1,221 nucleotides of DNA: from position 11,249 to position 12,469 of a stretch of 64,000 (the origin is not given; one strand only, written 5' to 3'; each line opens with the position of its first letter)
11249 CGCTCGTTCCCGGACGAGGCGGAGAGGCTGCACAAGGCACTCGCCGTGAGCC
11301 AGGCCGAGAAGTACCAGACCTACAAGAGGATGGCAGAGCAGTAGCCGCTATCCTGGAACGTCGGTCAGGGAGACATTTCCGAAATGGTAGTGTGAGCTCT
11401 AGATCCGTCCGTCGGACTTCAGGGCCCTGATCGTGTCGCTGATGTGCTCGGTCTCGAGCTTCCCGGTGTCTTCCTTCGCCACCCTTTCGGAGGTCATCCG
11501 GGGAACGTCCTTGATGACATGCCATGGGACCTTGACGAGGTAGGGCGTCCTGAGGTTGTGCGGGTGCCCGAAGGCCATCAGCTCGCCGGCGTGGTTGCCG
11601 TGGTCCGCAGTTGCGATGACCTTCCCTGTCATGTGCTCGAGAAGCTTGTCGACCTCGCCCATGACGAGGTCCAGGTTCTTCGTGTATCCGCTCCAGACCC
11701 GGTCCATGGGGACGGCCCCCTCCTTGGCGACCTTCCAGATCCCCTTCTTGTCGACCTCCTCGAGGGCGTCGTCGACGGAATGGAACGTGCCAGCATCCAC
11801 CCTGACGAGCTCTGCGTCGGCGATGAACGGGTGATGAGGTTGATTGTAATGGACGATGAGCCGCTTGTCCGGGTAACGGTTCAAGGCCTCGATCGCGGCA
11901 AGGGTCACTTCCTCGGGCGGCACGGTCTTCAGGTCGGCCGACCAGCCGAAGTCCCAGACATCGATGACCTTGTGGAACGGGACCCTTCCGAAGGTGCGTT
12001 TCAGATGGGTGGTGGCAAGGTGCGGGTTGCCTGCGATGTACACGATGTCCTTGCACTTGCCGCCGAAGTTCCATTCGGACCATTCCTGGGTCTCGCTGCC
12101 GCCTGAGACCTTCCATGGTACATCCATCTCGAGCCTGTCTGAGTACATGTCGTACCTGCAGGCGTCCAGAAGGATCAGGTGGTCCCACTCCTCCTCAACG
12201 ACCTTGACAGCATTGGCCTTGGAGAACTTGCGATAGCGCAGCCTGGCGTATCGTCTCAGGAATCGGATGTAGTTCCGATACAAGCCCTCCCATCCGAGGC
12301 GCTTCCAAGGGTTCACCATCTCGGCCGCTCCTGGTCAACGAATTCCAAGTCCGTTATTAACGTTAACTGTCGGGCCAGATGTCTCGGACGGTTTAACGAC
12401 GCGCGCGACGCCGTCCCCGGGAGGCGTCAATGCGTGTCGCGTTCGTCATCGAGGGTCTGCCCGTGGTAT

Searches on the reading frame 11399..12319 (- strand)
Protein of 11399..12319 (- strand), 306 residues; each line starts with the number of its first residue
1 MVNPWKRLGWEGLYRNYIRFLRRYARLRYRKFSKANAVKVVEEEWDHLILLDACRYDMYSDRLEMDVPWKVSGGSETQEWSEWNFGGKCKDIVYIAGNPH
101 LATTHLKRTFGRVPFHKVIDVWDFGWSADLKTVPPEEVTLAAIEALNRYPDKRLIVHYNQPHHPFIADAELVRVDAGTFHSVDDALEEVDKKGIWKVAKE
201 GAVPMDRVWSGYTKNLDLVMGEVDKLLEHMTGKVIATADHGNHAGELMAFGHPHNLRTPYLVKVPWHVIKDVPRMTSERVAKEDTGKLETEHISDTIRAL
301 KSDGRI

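Call 65: search_protein_families(library=pfam, proteins=[window:11399-12319:-], max_evalue=0.01)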
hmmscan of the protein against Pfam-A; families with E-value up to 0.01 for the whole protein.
window:11399-12319:- (306 aa): 1 family
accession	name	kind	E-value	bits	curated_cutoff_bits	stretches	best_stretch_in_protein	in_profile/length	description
PF00884.28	Sulfatase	-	0.0087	15.8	25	0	133-265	144-274/301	Sulfatase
